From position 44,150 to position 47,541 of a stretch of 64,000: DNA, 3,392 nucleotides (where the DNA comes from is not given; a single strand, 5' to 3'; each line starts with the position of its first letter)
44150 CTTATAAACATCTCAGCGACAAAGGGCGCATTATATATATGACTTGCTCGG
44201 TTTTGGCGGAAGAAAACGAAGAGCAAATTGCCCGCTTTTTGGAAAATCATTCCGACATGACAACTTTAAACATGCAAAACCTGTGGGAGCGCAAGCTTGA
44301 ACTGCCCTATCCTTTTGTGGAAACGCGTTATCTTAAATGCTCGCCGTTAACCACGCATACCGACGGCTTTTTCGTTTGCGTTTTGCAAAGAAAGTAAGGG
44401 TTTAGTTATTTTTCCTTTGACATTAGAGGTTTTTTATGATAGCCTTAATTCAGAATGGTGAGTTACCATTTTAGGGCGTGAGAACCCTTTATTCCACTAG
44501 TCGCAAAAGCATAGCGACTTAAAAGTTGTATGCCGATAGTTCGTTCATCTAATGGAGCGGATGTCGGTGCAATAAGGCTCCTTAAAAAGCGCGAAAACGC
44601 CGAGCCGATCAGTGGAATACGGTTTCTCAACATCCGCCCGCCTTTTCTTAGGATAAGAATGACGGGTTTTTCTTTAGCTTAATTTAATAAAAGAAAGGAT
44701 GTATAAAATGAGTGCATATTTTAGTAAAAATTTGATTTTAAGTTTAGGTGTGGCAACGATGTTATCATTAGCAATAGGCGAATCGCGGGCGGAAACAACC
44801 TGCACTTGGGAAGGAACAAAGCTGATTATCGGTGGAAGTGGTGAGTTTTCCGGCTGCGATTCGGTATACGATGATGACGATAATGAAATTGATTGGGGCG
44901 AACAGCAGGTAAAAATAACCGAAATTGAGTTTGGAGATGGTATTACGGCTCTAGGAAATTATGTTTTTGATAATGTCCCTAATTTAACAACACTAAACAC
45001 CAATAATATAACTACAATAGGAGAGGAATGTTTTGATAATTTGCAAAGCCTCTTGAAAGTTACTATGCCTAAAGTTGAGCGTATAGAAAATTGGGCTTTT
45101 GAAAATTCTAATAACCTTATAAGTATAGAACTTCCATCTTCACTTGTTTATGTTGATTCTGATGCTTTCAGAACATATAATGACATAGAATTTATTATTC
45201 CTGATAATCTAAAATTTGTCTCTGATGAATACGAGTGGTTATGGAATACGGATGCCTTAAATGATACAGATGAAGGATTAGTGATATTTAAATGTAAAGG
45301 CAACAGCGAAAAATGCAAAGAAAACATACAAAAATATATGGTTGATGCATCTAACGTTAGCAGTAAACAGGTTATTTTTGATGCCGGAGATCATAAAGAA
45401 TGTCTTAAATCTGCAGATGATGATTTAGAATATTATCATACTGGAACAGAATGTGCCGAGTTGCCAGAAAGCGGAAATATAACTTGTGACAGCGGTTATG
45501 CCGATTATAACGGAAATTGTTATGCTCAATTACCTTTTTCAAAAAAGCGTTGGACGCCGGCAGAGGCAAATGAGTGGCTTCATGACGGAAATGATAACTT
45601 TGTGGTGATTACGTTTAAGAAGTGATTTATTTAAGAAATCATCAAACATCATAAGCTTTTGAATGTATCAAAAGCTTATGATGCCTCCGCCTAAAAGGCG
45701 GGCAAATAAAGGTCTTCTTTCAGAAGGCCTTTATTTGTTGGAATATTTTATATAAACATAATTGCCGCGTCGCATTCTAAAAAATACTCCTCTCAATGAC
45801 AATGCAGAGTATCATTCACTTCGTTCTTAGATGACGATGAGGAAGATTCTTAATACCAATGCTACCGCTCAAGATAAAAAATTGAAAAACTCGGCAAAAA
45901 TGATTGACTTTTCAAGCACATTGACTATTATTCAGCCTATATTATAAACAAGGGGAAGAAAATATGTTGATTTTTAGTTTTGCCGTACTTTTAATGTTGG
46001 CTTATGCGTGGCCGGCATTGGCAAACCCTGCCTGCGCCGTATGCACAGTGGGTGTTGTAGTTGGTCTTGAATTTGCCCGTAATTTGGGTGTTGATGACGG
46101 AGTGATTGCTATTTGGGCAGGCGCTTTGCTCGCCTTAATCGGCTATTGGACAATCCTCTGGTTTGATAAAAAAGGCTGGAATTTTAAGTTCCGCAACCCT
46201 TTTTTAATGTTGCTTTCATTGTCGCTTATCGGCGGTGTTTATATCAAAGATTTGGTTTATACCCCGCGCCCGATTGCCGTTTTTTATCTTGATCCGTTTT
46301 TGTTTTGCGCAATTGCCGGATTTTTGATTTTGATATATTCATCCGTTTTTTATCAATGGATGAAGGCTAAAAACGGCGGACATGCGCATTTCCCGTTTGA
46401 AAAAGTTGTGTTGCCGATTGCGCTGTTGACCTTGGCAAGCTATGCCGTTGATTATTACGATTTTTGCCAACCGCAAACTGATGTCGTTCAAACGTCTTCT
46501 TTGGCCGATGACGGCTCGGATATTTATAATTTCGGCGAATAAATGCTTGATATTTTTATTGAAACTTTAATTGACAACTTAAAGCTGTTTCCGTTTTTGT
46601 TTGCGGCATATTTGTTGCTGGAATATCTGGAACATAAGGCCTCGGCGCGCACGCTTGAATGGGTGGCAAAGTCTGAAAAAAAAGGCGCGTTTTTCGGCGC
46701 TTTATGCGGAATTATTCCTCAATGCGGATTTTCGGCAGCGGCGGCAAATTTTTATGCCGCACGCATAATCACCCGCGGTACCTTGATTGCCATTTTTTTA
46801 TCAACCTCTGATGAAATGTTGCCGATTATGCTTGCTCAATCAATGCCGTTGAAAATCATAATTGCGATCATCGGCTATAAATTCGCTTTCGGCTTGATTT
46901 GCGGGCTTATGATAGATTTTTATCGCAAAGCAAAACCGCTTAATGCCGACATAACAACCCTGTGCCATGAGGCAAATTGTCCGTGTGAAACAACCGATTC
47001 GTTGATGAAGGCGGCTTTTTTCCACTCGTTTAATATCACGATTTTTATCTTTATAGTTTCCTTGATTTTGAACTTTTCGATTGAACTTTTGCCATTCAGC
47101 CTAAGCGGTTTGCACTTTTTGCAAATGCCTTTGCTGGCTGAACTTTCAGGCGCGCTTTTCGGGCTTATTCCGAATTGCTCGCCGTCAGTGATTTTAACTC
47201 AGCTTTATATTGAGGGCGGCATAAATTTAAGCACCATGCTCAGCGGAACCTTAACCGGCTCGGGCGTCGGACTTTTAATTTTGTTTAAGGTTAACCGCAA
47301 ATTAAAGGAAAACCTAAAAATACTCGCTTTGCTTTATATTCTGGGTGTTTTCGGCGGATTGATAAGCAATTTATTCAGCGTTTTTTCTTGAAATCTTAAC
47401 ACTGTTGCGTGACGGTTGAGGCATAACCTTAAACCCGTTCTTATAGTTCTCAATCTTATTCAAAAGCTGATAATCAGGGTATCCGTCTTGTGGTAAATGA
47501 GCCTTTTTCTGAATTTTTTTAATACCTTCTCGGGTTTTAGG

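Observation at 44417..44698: Unassigned conserved RNA motif, copy A: structured leader with a terminator/antiterminator upstream of LRR paralog 4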

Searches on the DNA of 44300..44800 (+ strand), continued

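Call 80: search_with_rna_model(model_id=R1, source=window, filters=off, max_evalue=1)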
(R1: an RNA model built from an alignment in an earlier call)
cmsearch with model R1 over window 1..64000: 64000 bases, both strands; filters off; matches with E-value up to 1: 13.
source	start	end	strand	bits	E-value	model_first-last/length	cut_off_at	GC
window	44472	44643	+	137.4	1.5e-31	1-159/159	no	0.49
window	10778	10939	-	120.1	2.1e-27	1-159/159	no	0.49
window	3238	3426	+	24.1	0.00026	1-159/159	no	0.42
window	39637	39764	+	18.2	0.007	1-159/159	no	0.38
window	56739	56781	-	12.9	0.13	1-159/159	no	0.42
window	25782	25858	-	12.8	0.14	1-159/159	no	0.47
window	54690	54796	+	11.2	0.34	1-159/159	no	0.36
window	34260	34295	+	11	0.38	1-159/159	no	0.44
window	24853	24936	+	10.6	0.47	28-117/159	no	0.45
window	62464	62627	-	10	0.67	1-159/159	no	0.42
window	51021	51190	+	9.5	0.86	1-159/159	no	0.37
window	54639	54689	+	9.5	0.88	1-159/159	no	0.43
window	39259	39398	+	9.4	0.93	1-159/159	no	0.34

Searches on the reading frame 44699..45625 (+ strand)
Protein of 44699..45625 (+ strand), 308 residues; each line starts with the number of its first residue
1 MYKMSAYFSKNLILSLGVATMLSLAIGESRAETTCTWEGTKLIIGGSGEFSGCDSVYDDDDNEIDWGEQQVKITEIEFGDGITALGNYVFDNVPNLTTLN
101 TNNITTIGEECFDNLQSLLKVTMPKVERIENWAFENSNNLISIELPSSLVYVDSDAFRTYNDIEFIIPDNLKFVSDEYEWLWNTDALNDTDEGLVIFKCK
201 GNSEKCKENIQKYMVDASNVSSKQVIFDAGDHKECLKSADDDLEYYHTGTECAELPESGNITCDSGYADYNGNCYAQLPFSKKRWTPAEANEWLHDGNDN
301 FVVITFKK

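Call 14: find_encoding_contigs(protein=window:44699-45625:+, flank=3000, max_places=6)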
Protein window:44699-45625:+ (308 aa): no gene with exactly this product is on record in the collection.

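Call 15: search_protein_families(library=pfam, proteins=[window:44699-45625:+], max_evalue=0.01)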
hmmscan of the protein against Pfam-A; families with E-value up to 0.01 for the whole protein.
window:44699-45625:+ (308 aa): 2 families
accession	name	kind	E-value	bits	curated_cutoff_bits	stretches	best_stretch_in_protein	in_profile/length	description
PF13306.12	LRR_5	-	1.9e-18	67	27.7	1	71-176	11-117/127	BspA type Leucine rich repeat region (6 copies)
PF13855.12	LRR_8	-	0.00027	21.1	27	1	82-118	13-51/61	Leucine rich repeat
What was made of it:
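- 44695..45625 (+): SD (AAGGA 44695-44699), probable start ATG 44708, and the LRR_5 (BspA-type) secreted protein gene. Pfam LRR_5, E = 1.9e-18 (call 15).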

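Call 20: find_homologous_proteins(query=window:44699-45625:+, max_evalue=0.00001)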
Query window:44699-45625:+ (308 aa): 58 proteins with E <= 0.00001 among 667 candidates.
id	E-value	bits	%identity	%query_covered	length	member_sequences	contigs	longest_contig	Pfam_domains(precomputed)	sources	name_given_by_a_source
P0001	6.0e-206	701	100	99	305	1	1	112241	PF13306.13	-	-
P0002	2.4e-110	387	57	97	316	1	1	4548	PF13306.13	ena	-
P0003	3.7e-84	301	56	78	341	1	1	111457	PF13306.13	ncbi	-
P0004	3.6e-79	284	51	97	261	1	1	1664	PF13306.13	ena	-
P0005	9.3e-66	240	47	80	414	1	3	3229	PF13306.13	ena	-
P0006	1.6e-63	233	50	77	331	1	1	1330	PF13306.13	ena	-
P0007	1.4e-46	177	34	77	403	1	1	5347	PF13306.13,PF05725.19,PF13855.13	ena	-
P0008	2.6e-41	160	34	77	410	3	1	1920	PF13306.13,PF14602.13,PF13855.13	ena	-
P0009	1.3e-36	145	32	95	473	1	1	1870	PF13306.13,PF13855.13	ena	-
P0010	1.6e-35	141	34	77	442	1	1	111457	PF13306.13,PF13855.13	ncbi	-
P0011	2.1e-35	141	29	83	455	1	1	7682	PF13306.13,PF05725.19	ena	-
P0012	1.4e-33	135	25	85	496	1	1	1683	PF13306.13,PF13855.13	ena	-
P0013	2.1e-33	134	30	97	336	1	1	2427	PF13306.13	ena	-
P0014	6.4e-33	133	37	79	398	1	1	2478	PF13306.13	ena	-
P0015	1.7e-32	131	39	67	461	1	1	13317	PF13306.13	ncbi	-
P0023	4.3e-26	110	33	90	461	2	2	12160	PF13306.13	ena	-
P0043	2.9e-19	88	27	95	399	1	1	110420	PF13306.13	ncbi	-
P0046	3.7e-19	87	54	21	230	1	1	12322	PF13306.13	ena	-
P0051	6.1e-17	80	29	98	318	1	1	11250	PF13306.13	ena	-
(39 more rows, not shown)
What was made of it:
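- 44695..45625 (+): The database protein P0001 is 305 aa, which fits a start at 44708 (call 20).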

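Call 21: find_encoding_contigs(protein=P0003, flank=3000, max_places=4)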
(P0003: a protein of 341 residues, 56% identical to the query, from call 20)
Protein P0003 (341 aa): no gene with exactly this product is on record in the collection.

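Call 22: find_encoding_contigs(protein=P0002, flank=3000, max_places=4)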
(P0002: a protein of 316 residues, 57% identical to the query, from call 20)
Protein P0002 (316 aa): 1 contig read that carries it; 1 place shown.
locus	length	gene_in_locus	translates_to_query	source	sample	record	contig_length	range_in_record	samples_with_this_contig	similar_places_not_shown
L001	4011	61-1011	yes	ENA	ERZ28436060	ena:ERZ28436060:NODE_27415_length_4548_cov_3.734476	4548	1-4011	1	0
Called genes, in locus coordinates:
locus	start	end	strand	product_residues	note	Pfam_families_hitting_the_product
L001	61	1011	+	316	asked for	PF13306:LRR_5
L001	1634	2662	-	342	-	PF00226:DnaJ, PF12796:Ank_2 (weak), PF00023:Ank (faint), PF13637:Ank_4 (faint)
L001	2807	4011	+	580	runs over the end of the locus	?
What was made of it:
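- Tried and rejected: The contig carrying P0002 starts 60 nt before the gene, so it has no leader (call 22).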

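Call 24: find_related_loci(query=A2, collection=genome_contigs, flank=4000)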
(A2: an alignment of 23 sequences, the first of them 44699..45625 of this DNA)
Query A2 (308 aa) in genome_contigs; peptide patterns used: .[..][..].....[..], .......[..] (x = any residue, [..] = any of these).
65 stretches matched a pattern; 4 encode a relative of the query (tblastn E <= 1e-3); 4 distinct loci.
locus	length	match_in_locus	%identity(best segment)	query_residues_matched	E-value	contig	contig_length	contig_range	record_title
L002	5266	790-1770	27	78-308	2e-20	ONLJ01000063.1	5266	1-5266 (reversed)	uncultured Rhodospirillaceae bacterium isolate RUG410 genome assembly, contig: k87_27989001, whole genome shotgun sequen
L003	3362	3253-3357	60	274-308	5e-10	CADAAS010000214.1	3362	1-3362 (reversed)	MAG: Selenomonas ruminantium isolate RUG13114 genome assembly, contig: RUG13114_asm_214, whole genome shotgun sequence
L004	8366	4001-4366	30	76-177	6e-8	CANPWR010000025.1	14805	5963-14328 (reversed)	MAG: uncultured Clostridia bacterium isolate Lapin-004__bin22 genome assembly, contig: Lapin-004__NODE_5296_length_14805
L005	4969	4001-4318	33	72-171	4e-6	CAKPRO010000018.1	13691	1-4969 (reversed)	MAG: uncultured Bacilli bacterium isolate REFINED_METABAT215_TOP10_CONTIGS_1500_ASSEMBLY_K77_MERGED__Hadza_MoBio_hadza-E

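Call 25: find_encoding_contigs(protein=P0010, flank=10000, max_places=4)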
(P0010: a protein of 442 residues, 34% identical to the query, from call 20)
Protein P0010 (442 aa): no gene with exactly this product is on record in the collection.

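Call 26: find_encoding_contigs(protein=P0043, flank=10000, max_places=4)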
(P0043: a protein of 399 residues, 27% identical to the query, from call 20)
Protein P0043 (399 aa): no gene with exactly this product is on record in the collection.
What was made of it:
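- Tried and rejected: Look-ups of the window's own LRR protein and of NCBI-sourced LRR homologs were 'not on record' (calls 14, 21, 25, 26).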

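Call 54: search_protein_families(library=pfam, alignment_id=A5, max_evalue=0.001)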
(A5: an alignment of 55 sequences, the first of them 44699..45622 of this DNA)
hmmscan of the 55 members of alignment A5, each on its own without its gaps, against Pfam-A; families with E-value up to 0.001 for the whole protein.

A. member 1, window:44699-45622:+ (308 aa): 2 families
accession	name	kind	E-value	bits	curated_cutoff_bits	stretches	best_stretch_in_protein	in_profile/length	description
PF13306.12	LRR_5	-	1.9e-18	67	27.7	1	71-176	11-117/127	BspA type Leucine rich repeat region (6 copies)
PF13855.12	LRR_8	-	0.00027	21.1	27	0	82-118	13-51/61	Leucine rich repeat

B. families by the number of members that match (of 55 scanned): 27 families (the first 25 are shown)
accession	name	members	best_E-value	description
PF13306.12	LRR_5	4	4.4e-25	BspA type Leucine rich repeat region (6 copies)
PF13651.11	EcoRI_methylase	3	1.4e-128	Adenine-specific methyltransferase EcoRI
PF13505.12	OMP_b-brl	3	5.9e-21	Outer membrane protein beta-barrel domain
PF13146.11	TRL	2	8.2e-12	TRL-like protein family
PF00132.30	Hexapep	2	3.9e-07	Bacterial transferase hexapeptide (six repeats)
PF08308.17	PEGA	2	2.8e-06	PEGA domain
PF00534.26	Glycos_transf_1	1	6.6e-38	Glycosyl transferases group 1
PF02384.22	N6_Mtase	1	1.3e-34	N-6 DNA Methylase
PF00884.28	Sulfatase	1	1.7e-30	Sulfatase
PF13692.12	Glyco_trans_1_4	1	7.9e-29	Glycosyl transferases group 1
PF19647.4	DUF6150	1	2.2e-21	Family of unknown function (DUF6150)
PF02462.21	Opacity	1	1.5e-12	Opacity family porin protein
PF11008.14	DUF2846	1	5.4e-10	Protein of unknown function (DUF2846)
PF01617.23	Surface_Ag_2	1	1.6e-08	Surface antigen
PF00702.32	Hydrolase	1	1.5e-07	haloacid dehalogenase-like hydrolase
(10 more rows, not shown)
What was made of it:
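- On Riboswitch (any Rfam class): The Pfam survey of 55 downstream proteins gives LRR_5, EcoRI_methylase, OMP_b-brl, TRL, PEGA, Hexapep, glycosyltransferases, N6_Mtase, Sulfatase and others (call 54).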

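Call 72: find_encoding_contigs(protein=P0023, flank=10000, max_places=3)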
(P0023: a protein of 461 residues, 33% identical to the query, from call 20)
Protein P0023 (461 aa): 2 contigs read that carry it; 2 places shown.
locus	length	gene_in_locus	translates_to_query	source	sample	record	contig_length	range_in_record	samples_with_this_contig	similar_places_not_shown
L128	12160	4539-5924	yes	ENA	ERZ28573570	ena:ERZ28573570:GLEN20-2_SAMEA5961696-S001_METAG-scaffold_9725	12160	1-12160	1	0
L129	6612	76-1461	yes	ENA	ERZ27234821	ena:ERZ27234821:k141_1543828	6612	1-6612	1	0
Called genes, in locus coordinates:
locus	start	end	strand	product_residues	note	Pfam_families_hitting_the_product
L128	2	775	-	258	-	?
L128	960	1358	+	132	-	-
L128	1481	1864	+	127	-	-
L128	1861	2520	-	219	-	-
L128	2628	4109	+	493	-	PF00149:Metallophos, PF02872:5_nucleotid_C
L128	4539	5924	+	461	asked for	PF13306:LRR_5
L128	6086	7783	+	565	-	PF00133:tRNA-synt_1, PF09334:tRNA-synt_1g, PF08264:Anticodon_1 (weak), PF19303:Anticodon_3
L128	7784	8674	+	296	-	-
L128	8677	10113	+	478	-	PF02386:TrkH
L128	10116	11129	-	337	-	-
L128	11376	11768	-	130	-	PF01245:Ribosomal_L19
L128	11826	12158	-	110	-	?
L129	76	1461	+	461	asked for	PF13306:LRR_5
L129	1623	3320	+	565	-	PF00133:tRNA-synt_1, PF09334:tRNA-synt_1g, PF08264:Anticodon_1 (weak), PF19303:Anticodon_3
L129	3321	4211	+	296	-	-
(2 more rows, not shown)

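Call 73: find_encoding_contigs(protein=P0046, flank=10000, max_places=3)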
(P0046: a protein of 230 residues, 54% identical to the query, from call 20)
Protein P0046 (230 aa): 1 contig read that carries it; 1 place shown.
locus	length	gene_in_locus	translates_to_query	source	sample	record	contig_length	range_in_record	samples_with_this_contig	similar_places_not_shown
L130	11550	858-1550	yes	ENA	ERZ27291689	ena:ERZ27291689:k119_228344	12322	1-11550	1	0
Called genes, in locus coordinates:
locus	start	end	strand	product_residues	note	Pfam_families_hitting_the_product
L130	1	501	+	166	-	?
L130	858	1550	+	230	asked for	PF13306:LRR_5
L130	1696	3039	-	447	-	PF02878:PGM_PMM_I, PF02879:PGM_PMM_II, PF02880:PGM_PMM_III, PF00408:PGM_PMM_IV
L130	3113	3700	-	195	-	PF13505:OMP_b-brl, PF01617:Surface_Ag_2 (faint), PF02462:Opacity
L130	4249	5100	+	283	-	PF03331:LpxC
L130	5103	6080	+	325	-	PF13512:TPR_18, PF13174:TPR_6 (faint), PF13525:YfiO, PF13432:TPR_16 (faint)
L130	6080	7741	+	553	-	PF02463:SMC_N, PF13175:AAA_15 (faint), PF13476:AAA_23 (weak)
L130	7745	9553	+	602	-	PF01541:GIY-YIG, PF27096:UvrC_M, PF02151:UVR, PF22920:UvrC_RNaseH, PF08459:UvrC_RNaseH_dom, PF12826:HHH_2, PF14520:HHH_5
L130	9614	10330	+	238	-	PF01066:CDP-OH_P_transf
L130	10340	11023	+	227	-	PF00072:Response_reg, PF00486:Trans_reg_C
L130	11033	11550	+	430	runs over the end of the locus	?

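Call 74: find_encoding_contigs(protein=P0051, flank=10000, max_places=3)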
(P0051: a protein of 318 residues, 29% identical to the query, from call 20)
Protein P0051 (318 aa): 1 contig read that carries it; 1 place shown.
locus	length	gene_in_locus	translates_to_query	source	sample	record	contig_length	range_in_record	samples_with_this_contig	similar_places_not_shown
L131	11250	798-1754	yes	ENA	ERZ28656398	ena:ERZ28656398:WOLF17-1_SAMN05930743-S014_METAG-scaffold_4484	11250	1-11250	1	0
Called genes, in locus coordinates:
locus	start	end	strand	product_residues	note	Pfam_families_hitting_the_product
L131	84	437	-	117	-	-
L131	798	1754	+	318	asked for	PF13306:LRR_5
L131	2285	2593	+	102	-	PF00338:Ribosomal_S10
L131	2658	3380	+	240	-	PF00297:Ribosomal_L3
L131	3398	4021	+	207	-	PF00573:Ribosomal_L4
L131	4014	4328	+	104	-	PF00276:Ribosomal_L23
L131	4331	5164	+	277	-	PF00181:Ribosomal_L2_N, PF03947:Ribosomal_L2_C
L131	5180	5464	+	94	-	PF00203:Ribosomal_S19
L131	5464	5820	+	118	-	PF00237:Ribosomal_L22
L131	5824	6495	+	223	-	PF07650:KH_2, PF00189:Ribosomal_S3_C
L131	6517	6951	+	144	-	PF00252:Ribosomal_L16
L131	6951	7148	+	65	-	PF00831:Ribosomal_L29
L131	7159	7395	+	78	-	PF00366:Ribosomal_S17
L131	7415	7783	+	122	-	PF00238:Ribosomal_L14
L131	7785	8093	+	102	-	PF00467:KOW, PF17136:ribosomal_L24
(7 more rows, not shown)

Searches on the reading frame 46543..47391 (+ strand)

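Call 15: search_protein_families(library=pfam, proteins=[window:46543-47391:+], max_evalue=0.01)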
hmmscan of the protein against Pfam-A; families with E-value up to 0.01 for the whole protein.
window:46543-47391:+ (282 aa): 1 family
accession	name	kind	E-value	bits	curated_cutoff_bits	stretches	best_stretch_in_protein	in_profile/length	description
PF11449.14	ArsP_2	-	1.4e-18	67.6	32.5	2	3-176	4-177/359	Putative, 10TM heavy-metal exporter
